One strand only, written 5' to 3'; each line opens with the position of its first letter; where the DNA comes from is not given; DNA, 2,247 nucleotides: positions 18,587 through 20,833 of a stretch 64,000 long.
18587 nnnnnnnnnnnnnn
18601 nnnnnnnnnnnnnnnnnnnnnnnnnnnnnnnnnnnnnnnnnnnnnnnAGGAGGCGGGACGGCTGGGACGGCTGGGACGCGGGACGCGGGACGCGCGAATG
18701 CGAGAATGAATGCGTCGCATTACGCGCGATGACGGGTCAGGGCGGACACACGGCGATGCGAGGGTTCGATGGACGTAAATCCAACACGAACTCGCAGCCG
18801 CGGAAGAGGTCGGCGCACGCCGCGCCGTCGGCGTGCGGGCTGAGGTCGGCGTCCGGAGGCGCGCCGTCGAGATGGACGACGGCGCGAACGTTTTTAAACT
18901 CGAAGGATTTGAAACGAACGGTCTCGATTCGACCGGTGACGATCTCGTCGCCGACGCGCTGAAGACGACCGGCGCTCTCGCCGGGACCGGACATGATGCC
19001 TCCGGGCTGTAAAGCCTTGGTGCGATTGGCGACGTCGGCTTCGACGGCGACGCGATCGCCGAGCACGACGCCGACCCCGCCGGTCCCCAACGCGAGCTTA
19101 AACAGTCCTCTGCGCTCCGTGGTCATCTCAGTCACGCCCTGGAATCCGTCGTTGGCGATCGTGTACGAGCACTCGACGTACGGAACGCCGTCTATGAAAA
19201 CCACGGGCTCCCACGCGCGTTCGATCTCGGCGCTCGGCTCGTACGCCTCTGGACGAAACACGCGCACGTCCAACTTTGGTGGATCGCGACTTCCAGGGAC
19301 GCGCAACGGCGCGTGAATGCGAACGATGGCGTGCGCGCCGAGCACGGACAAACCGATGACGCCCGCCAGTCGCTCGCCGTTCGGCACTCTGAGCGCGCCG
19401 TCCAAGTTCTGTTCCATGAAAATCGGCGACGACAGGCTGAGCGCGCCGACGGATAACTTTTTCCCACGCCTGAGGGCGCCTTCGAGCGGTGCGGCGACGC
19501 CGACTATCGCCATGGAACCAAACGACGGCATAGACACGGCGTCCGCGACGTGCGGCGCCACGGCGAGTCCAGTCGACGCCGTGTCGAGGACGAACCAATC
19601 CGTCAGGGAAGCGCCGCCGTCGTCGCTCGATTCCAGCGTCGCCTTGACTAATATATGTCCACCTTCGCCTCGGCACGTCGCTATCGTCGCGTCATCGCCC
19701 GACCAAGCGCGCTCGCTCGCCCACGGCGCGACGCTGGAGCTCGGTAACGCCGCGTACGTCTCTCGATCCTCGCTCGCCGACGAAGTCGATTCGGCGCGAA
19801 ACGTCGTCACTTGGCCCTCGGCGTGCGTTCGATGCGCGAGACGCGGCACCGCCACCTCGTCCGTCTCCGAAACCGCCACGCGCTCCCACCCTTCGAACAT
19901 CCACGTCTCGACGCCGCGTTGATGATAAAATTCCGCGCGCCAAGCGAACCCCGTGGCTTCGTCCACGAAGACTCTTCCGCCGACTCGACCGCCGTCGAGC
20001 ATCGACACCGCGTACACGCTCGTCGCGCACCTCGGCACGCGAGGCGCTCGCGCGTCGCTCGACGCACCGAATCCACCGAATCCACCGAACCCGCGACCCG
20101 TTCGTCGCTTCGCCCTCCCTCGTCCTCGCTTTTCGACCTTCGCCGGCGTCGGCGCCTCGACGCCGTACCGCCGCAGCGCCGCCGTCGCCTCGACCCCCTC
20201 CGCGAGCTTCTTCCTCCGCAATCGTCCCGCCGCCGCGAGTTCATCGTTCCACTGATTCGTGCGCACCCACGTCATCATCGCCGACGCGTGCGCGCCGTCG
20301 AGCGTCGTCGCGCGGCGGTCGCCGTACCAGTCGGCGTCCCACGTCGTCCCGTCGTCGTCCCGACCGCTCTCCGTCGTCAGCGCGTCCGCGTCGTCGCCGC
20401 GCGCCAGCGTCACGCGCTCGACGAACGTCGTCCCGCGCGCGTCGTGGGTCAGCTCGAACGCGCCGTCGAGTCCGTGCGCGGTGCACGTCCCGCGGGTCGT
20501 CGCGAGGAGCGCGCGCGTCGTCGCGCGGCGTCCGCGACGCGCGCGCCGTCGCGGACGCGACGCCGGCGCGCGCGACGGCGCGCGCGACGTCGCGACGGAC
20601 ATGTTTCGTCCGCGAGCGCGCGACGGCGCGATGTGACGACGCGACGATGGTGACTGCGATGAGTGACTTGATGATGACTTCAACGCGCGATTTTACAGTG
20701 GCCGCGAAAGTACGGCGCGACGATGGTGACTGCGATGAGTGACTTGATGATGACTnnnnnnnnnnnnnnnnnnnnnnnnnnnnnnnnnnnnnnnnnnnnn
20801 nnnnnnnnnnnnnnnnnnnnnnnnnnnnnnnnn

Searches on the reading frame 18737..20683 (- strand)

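Call 7: search_protein_families(library=pfam, proteins=[window:18737-20683:-])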
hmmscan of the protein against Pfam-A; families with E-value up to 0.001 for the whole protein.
window:18737-20683:- (648 aa): 1 family
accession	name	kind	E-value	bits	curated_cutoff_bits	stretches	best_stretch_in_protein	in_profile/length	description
PF13650.11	Asp_protease_2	-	3.4e-05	24.9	24.3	0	363-446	11-89/90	Aspartyl protease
